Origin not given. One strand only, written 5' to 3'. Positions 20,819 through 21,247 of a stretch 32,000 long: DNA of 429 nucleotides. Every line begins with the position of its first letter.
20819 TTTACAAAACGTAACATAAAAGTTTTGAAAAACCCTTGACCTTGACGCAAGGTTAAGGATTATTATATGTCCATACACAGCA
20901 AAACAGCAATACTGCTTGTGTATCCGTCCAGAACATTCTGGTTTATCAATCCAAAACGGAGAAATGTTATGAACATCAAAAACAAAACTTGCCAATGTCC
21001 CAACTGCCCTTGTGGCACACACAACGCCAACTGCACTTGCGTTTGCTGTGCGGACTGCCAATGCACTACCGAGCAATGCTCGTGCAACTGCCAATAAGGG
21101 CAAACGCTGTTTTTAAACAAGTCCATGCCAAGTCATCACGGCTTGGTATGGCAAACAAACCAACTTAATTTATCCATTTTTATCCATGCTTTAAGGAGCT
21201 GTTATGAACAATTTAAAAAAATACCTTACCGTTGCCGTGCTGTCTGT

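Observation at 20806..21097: Unannotated 42-aa, 31% cysteine metallothionein-like ORF under a CueR-type MerR promoter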

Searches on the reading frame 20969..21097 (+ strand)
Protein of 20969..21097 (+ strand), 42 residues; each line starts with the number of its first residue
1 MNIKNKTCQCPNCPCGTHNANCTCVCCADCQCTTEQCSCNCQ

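Call 3: search_protein_families(library=pfam, proteins=[window:20969-21097:+], max_evalue=0.01)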
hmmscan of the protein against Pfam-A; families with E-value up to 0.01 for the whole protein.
window:20969-21097:+ (42 aa): 0 families

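Call 4: search_protein_families(library=ncbifam, proteins=[window:20969-21097:+], max_evalue=0.01)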
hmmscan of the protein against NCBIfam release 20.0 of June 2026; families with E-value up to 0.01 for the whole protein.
window:20969-21097:+ (42 aa): 0 families

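Call 5: find_homologous_proteins(query=window:20969-21094:+, max_evalue=10)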
Query seq(42 aa): no candidate shares three 5-residue words with the query. No homologue found.

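Call 11: search_dna_similar(query=window:20969-21094:+, collection=plasmids, mode=protein, max_evalue=10)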
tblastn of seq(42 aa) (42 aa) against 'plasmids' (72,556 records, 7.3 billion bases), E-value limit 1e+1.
No match.

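Call 17: search_protein_representatives(protein=window:20969-21097:+)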
Query: 42 residues. Proteins with E-value up to 0.001 (for the whole library): 2; up to 1e-10: 0; up to 1e-30: 0. The best 2 are listed.
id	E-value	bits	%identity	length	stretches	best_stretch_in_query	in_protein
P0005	7.1e-10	54.0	44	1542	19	3-29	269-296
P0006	4.5e-05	39.1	59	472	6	2-26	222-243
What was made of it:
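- Closest known: MymT, the copper metallothionein of Mycobacterium tuberculosis. Different: There is no detectable sequence relationship: the exhaustive search of 1.84 billion representatives returned no small protein (call 17).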

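Call 20: find_related_loci(query=A1, collection=viral_contigs, flank=3000)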
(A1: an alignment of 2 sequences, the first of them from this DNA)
Query A1 (42 aa) in viral_contigs; peptide patterns used: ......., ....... (x = any residue, [..] = any of these).
44 stretches matched a pattern, but none encodes a relative of the query by tblastn (E <= 1e-3).
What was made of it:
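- Tried and rejected: A viral_contigs scan with the peptide found nothing (call 20).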

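Call 21: find_homologous_proteins(query=P0003, max_evalue=1e-20)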
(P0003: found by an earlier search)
Query P0003 (127 aa): 180 proteins with E <= 1e-20 among 236 candidates; the best 120 are listed.
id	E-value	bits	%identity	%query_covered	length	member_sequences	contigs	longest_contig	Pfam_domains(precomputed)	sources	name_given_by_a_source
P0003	8.1e-78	276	100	100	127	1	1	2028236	PF00376.30,PF13411.13,PF09278.18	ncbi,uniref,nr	ncbi:Cu(I)-responsive transcriptional regulator [Moraxella nasovis]|uniref:Cu(I)-responsive transcri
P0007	2.3e-47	178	66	100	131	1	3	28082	PF00376.30,PF13411.13,PF09278.18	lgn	-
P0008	2.1e-46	175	63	99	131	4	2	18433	PF00376.30,PF13411.13,PF09278.18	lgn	-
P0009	2.1e-46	175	64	100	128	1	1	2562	PF00376.30,PF13411.13,PF09278.18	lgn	-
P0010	3.1e-46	174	64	100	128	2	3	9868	PF00376.30,PF13411.13,PF13384.13,PF09278.18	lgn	-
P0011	5.7e-46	174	65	100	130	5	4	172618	PF00376.30,PF13411.13,PF09278.18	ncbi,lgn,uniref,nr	ncbi:Cu(I)-responsive transcriptional regulator [Rodentibacter pneumotropicus]|uniref:Cu(I)-responsi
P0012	2.6e-45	171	63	99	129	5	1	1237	PF00376.30,PF13411.13,PF09278.18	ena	-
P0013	3.1e-45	171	63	100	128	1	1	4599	PF00376.30,PF13411.13,PF09278.18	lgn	-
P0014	3.2e-45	171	62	100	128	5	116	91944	PF00376.30,PF13411.13,PF13384.13,PF09278.18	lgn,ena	-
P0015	3.3e-45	171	62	100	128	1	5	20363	PF00376.30,PF13411.13,PF09278.18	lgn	-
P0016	3.9e-45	171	66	99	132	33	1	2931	PF00376.30,PF13411.13,PF09278.18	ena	-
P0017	5.7e-45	170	62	100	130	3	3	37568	PF00376.30,PF13411.13,PF09278.18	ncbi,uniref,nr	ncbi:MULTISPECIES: Cu(I)-responsive transcriptional regulator [Rodentibacter]|uniref:Cu(I)-responsiv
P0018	1.1e-44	169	61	100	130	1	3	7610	PF00376.30,PF13411.13,PF09278.18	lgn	-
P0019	1.2e-44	169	61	100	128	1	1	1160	PF00376.30,PF13411.13,PF13384.13,PF09278.18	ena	-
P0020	1.2e-44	169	63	99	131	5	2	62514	PF00376.30,PF13411.13,PF09278.18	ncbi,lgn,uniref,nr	ncbi:Cu(I)-responsive transcriptional regulator [Rodentibacter rarus]|uniref:Cu(I)-responsive transc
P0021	1.7e-44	169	66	99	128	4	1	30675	PF00376.30,PF13411.13,PF09278.18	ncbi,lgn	-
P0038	7.6e-43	163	65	99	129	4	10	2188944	PF00376.30,PF13411.13,PF09278.18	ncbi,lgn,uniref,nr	ncbi:Cu(I)-responsive transcriptional regulator [Kingella negevensis]|uniref:HTH-type transcriptiona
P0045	2.4e-42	162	63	99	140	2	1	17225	PF00376.30,PF13411.13,PF09278.18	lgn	-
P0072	2.2e-40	156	60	99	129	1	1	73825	PF00376.30,PF13411.13,PF09278.18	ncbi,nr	ncbi:Cu(I)-responsive transcriptional regulator [Pasteurellaceae bacterium LFhippo2]|nr:Cu(I)-respon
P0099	1.8e-39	153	63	99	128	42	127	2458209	PF00376.30,PF13411.13,PF09278.18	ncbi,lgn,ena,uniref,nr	ncbi:Cu(I)-responsive transcriptional regulator [Actinobacillus pleuropneumoniae]|uniref:MerR family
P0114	6.4e-39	151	61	99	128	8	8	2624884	PF00376.30,PF13411.13,PF09278.18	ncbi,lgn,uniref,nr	ncbi:Cu(I)-responsive transcriptional regulator [Pasteurella multocida]|uniref:Cu(I)-responsive tran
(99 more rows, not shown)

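Call 22: find_encoding_contigs(protein=P0007, flank=4000, max_places=4)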
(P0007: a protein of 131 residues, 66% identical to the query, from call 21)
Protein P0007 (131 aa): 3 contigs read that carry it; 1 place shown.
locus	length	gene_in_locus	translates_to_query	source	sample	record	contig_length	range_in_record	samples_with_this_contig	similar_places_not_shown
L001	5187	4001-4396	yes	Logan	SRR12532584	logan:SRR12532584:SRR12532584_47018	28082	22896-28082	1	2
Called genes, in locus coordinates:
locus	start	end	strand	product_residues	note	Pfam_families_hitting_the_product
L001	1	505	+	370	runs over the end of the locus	PF03702:AnmK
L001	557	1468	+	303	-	PF13580:SIS_2, PF22198:GKRP_SIS_2 (weak), PF22645:GKRP_SIS_N, PF01380:SIS, PF20741:GKRP-like_C (weak)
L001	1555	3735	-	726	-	PF00403:HMA, PF00122:E1-E2_ATPase, PF00702:Hydrolase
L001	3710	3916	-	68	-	PF00403:HMA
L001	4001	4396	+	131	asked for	PF00376:MerR, PF13411:MerR_1, PF09278:MerR-DNA-bind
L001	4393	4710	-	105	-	PF01340:MetJ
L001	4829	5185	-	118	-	?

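Call 23: find_encoding_contigs(protein=P0021, flank=4000, max_places=4)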
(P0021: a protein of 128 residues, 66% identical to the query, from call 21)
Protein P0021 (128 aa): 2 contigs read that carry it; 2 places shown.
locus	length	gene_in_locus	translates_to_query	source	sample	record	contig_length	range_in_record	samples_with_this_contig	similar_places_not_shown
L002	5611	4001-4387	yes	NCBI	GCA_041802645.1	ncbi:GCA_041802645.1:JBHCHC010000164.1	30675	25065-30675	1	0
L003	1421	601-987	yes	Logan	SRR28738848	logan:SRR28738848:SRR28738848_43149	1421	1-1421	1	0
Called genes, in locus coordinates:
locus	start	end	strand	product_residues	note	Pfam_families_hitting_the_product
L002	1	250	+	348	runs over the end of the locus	PF01343:Peptidase_S49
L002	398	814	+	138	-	PF03788:LrgA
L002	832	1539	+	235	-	PF04172:LrgB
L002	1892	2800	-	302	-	PF01435:Peptidase_M48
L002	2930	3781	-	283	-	PF01464:SLT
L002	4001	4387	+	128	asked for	PF00376:MerR, PF13411:MerR_1, PF09278:MerR-DNA-bind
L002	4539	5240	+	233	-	PF13628:DUF4142 (weak), PF25876:HH_MFP_RND (faint), PF03713:DUF305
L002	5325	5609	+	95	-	?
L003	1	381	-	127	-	?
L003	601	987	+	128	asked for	PF00376:MerR, PF13411:MerR_1, PF09278:MerR-DNA-bind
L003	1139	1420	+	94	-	?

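Call 24: find_related_loci(query=P0001, collection=genome_contigs, flank=4000)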
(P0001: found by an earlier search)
Query P0001 (147 aa) in genome_contigs; peptide patterns used: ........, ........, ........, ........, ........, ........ (x = any residue, [..] = any of these).
176 stretches matched a pattern; 10 encode a relative of the query (tblastn E <= 1e-3); 10 distinct loci.
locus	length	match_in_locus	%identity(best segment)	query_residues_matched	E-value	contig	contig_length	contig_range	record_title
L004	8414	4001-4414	37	8-146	1e-19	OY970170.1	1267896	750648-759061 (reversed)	MAG: uncultured bacterium isolate MFD02832.bin.1.37 genome assembly, chromosome: 1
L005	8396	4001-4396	34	1-146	9e-19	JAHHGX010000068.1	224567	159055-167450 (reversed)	MAG: Calothrix sp. FI2-JRJ7 scaffold_34_c1, whole genome shotgun sequence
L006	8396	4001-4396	34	1-146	5e-17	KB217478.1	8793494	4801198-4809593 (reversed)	Calothrix sp. PCC 7103 genomic scaffold Cal7103DRAFT_CPM.6, whole genome shotgun sequence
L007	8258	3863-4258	32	1-144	2e-16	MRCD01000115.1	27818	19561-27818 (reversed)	Calothrix sp. HK-06 NIES-2101_Scaffold_115, whole genome shotgun sequence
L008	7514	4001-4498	57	90-147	4e-16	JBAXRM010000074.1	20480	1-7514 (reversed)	MAG: Nostocales cyanobacterium ELA583 MAG583_74, whole genome shotgun sequence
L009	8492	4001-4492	57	91-147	5e-16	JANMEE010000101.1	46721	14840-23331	MAG: Dolichospermum sp. OTE_75_concoct_329_sub OTE_75_k141_2185868, whole genome shotgun sequence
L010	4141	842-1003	54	91-144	2e-15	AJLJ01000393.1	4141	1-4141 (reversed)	Fischerella muscicola SAG 1427-1 = PCC 73103 contig00421, whole genome shotgun sequence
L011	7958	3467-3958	56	91-147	2e-15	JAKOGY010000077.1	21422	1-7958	Dolichospermum sp. ST_sed8 NODE_77_length_21422_cov_3.337222, whole genome shotgun sequence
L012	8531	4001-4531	56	74-146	5e-15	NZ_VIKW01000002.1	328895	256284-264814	Anabaena sp. UHCC 0204 scaffold2_cov0, whole genome shotgun sequence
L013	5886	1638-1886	40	58-144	7e-14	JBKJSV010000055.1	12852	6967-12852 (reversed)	MAG: Candidatus Doudnabacteria bacterium isolate ant_bin.594 k117_5172678, whole genome shotgun sequence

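Call 25: find_homologous_proteins(query=P0004, max_evalue=1e-15)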
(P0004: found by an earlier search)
Query P0004 (163 aa): 746 proteins with E <= 1e-15 among 763 candidates; the best 120 are listed.
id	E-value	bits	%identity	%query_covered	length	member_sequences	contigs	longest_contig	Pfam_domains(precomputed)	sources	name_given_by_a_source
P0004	3.3e-106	370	100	100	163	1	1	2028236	PF04214.19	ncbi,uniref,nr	ncbi:DUF411 domain-containing protein [Moraxella nasovis]|uniref:DUF411 domain-containing protein n=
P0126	9.6e-60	219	62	91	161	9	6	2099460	PF04214.19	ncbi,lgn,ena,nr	ncbi:DUF411 domain-containing protein [Conchiformibius steedae]|nr:DUF411 domain-containing protein 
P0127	1.3e-58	216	74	75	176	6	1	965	PF04214.19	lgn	-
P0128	8.9e-58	213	70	76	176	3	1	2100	PF04214.19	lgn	-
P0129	3.8e-56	207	69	76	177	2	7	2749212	PF04214.19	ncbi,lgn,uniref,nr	ncbi:DUF411 domain-containing protein [Neisseria sp. Dent CA1/247]|uniref:DUF411 domain-containing p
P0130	9.0e-55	203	59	90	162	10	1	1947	PF04214.19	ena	-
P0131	1.2e-54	203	69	75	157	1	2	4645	PF04214.19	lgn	-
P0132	2.5e-54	202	68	75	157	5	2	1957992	PF04214.19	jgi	jgi:hypothetical protein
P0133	1.9e-53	199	65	73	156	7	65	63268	PF04214.19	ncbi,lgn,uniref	ncbi:DUF411 domain-containing protein [Neisseria dentiae]|uniref:DUF411 domain-containing protein n=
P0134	3.6e-53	198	60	85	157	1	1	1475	PF04214.19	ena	-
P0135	6.0e-53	197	62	77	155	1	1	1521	PF04214.19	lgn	-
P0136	7.5e-53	197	60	91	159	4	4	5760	PF04214.19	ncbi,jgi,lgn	jgi:hypothetical protein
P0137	7.5e-53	197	54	94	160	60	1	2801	PF04214.19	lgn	-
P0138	2.2e-52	195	60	90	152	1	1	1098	PF04214.19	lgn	-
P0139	5.4e-52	194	63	75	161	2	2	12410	PF04214.19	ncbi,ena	-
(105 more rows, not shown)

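Call 27: find_encoding_contigs(protein=P0126, flank=4000, max_places=4)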
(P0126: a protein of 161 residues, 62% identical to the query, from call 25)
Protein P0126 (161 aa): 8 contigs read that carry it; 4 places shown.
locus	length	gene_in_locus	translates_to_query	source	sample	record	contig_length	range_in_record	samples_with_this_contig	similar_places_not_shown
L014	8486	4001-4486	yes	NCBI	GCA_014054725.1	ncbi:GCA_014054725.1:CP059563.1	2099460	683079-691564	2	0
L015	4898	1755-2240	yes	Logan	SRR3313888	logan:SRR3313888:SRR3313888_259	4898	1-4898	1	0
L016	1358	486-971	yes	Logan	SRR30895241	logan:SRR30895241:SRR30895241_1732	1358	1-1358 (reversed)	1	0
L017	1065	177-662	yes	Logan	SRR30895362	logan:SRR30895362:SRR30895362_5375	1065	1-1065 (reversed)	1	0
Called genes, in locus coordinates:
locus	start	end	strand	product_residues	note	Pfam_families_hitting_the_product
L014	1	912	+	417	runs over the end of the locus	PF00346:Complex1_49kDa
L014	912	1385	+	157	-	PF01257:2Fe-2S_thioredx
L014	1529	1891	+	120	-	PF16695:Tai4 (weak)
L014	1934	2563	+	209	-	PF01810:LysE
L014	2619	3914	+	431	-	PF01512:Complex1_51K, PF10531:SLBB, PF22461:SLBB_2, PF10589:NADH_4Fe-4S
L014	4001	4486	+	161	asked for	PF04214:DUF411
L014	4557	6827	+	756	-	PF00111:Fer2 (weak), PF13510:Fer2_4, PF10588:NADH-G_4Fe-4S_3, PF22117:Fer4_Nqo3, PF22151:Fer4_NDSU1, PF00384:Molybdopterin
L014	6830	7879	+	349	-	PF00146:NADHdh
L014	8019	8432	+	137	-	-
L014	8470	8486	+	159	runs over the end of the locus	PF14697:Fer4_21 (faint), PF25160:LdpA_Fe-S-bd (faint), PF12797:Fer4_2 (faint), PF13237:Fer4_10 (weak), PF12800:Fer4_4 (faint), PF12838:Fer4_7, PF13187:Fer4_9, PF00037:Fer4, +3 more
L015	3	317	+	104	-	?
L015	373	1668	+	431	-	PF01512:Complex1_51K, PF10531:SLBB, PF22461:SLBB_2, PF10589:NADH_4Fe-4S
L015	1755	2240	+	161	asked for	PF04214:DUF411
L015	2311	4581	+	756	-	PF00111:Fer2 (weak), PF13510:Fer2_4, PF10588:NADH-G_4Fe-4S_3, PF22117:Fer4_Nqo3, PF22151:Fer4_NDSU1, PF00384:Molybdopterin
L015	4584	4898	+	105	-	?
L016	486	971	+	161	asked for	PF04214:DUF411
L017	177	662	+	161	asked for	PF04214:DUF411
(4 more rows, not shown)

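Call 28: find_encoding_contigs(protein=P0129, flank=4000, max_places=4)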
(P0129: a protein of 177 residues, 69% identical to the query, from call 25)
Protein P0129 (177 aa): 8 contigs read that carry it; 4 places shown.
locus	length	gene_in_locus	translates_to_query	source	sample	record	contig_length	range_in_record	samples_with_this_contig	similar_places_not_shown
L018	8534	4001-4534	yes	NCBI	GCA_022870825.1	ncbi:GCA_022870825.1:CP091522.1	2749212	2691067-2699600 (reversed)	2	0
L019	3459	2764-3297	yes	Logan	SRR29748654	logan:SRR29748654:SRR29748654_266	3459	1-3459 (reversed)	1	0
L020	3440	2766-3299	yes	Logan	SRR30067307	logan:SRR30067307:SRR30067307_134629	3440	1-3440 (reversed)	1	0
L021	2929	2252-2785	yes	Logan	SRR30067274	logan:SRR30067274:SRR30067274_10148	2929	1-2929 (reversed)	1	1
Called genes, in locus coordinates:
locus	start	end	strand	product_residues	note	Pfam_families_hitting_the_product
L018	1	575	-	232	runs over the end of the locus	PF00483:NTP_transferase, PF12804:NTP_transf_3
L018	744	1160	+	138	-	PF03724:META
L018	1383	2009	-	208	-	PF02527:GidB, PF13847:Methyltransf_31 (weak)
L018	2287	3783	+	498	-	PF07732:Cu-oxidase_3, PF00394:Cu-oxidase (weak), PF07731:Cu-oxidase_2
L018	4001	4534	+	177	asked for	PF04214:DUF411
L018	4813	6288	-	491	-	PF24575:TPR_Slam, PF04575:SlipAM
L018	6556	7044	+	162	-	-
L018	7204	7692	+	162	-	PF24574:Nm-ACP (weak)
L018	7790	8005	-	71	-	PF01197:Ribosomal_L31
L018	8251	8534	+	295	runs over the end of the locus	PF06325:PrmA, PF05175:MTS, PF13489:Methyltransf_23, PF13847:Methyltransf_31, PF08241:Methyltransf_11, PF08242:Methyltransf_12 (weak), PF13649:Methyltransf_25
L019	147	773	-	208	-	PF02527:GidB, PF13847:Methyltransf_31 (weak)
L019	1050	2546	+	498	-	PF07732:Cu-oxidase_3, PF00394:Cu-oxidase (weak), PF07731:Cu-oxidase_2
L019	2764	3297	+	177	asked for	PF04214:DUF411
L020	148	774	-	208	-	PF02527:GidB, PF13847:Methyltransf_31 (weak)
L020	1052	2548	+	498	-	PF07732:Cu-oxidase_3, PF00394:Cu-oxidase (weak), PF07731:Cu-oxidase_2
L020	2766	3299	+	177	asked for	PF04214:DUF411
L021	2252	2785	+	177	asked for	PF04214:DUF411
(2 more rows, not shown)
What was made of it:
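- Tried and rejected: The closest DUF411 relatives (Conchiformibius, Neisseria) sit in unrelated contexts (calls 27, 28).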

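Call 31: search_protein_families(library=pfam, proteins=[window:20969-21094:+], max_evalue=10)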
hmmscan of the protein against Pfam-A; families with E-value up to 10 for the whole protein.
seq(42 aa): 0 families

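Call 32: search_solved_structures(query=window:20969-21094:+, max_evalue=10, show_alignments=3)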
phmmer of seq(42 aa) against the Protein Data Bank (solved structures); distinct sequences matched with E-value up to 10: 1.
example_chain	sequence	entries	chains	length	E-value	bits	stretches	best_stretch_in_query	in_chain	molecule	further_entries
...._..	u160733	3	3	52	0.59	13.9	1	6-31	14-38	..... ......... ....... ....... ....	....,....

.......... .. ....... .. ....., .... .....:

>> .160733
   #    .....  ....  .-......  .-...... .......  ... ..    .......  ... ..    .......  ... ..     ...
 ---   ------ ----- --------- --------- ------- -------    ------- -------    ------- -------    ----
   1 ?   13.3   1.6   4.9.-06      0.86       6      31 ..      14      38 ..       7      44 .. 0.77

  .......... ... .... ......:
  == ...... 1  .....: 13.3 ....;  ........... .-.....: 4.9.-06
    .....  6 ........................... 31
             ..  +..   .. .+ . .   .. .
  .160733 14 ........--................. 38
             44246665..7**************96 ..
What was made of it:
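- Closest known: Csp3 cytosolic copper storage proteins. Different: Csp proteins are four-helix bundles of more than 100 aa. No similarity was found (calls 3, 31, 32).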
